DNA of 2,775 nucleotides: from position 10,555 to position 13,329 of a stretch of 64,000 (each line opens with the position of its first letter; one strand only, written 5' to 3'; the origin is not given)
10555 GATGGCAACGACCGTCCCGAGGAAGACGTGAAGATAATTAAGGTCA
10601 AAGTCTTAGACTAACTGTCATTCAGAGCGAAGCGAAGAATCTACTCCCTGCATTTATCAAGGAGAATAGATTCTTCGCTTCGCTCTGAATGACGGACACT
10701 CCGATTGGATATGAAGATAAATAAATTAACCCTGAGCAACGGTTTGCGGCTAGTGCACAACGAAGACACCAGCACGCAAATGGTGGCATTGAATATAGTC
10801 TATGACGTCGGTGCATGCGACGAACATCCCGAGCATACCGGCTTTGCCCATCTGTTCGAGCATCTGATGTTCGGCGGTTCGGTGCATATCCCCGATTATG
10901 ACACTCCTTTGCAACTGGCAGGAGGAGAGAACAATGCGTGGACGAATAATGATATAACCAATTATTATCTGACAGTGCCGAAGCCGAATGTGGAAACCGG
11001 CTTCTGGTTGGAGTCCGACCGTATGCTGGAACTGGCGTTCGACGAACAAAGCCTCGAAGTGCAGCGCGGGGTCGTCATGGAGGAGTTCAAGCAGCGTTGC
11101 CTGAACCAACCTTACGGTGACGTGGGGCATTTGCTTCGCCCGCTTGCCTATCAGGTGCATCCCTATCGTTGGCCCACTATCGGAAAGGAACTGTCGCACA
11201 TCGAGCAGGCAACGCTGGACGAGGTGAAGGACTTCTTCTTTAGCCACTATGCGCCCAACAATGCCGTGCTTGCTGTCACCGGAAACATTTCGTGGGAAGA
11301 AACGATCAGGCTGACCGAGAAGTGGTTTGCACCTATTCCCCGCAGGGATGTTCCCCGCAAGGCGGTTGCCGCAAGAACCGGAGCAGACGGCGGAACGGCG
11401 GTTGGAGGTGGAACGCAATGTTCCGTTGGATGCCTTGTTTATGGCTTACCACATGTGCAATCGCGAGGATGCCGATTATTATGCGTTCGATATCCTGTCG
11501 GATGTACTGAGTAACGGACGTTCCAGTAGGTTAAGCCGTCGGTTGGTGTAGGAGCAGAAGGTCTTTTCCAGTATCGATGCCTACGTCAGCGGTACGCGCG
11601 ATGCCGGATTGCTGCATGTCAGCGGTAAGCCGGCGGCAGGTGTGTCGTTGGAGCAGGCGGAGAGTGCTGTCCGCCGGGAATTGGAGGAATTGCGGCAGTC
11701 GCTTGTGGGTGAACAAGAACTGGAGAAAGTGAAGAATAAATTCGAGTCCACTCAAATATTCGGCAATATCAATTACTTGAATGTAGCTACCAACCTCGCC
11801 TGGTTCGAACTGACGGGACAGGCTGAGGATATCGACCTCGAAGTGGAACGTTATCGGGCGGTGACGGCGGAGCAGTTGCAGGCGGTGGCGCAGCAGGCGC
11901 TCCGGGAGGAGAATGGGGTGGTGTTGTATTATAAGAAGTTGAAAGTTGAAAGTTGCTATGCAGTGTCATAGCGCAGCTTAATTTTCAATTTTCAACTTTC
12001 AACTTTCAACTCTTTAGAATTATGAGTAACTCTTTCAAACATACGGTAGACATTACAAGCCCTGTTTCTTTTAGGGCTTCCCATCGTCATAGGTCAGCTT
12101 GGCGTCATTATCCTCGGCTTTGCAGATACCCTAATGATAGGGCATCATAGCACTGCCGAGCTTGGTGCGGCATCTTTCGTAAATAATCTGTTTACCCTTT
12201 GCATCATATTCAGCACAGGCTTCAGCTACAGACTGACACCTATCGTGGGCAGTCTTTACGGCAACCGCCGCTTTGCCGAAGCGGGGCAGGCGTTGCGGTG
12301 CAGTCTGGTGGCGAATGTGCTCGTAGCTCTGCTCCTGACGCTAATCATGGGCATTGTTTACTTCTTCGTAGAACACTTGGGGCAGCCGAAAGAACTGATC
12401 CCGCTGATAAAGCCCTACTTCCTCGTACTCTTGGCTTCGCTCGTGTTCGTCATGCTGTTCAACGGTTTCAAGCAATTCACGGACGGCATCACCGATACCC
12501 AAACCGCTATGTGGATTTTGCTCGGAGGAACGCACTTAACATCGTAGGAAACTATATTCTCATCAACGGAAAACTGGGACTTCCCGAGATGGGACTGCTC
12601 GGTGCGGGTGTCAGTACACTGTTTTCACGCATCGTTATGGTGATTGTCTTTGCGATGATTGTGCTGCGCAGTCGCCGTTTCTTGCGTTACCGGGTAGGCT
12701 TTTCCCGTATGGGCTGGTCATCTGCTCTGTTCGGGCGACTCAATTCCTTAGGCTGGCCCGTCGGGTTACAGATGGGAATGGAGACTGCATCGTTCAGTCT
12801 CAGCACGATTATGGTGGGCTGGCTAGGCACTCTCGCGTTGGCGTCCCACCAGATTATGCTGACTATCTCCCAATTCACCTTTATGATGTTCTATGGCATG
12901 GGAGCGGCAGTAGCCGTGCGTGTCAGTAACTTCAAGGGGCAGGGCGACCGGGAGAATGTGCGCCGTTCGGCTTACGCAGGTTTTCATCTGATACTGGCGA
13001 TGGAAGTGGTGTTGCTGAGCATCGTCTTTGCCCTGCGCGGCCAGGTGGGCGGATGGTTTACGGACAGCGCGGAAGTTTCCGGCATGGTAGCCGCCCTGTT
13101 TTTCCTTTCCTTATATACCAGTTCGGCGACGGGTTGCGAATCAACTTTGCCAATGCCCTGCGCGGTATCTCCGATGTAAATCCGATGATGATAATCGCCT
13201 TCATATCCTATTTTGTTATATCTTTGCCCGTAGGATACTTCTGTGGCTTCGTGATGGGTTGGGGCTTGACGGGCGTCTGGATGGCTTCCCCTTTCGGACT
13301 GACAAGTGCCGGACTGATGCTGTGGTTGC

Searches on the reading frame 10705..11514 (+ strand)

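Call 43: search_protein_families(library=pfam, proteins=[window:10705-11514:+], max_evalue=0.00001)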
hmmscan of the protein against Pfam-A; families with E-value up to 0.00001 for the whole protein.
window:10705-11514:+ (269 aa): 2 families
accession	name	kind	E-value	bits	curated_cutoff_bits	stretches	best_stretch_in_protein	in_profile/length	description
PF00675.25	Peptidase_M16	-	2.1e-15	57.3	22.3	1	17-130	3-118/149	Insulinase (Peptidase family M16)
PF05193.26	Peptidase_M16_C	-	1.9e-09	38.1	23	1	169-217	2-49/181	Peptidase M16 inactive domain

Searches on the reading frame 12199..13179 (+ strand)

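Call 42: search_protein_families(library=pfam, proteins=[window:12199-13179:+], max_evalue=0.00001)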
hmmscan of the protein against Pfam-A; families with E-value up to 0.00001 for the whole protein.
window:12199-13179:+ (326 aa): 1 family
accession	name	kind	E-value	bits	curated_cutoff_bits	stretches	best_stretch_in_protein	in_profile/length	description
PF01554.23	MatE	-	1.8e-18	67.2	24.9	1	187-299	1-113/161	MatE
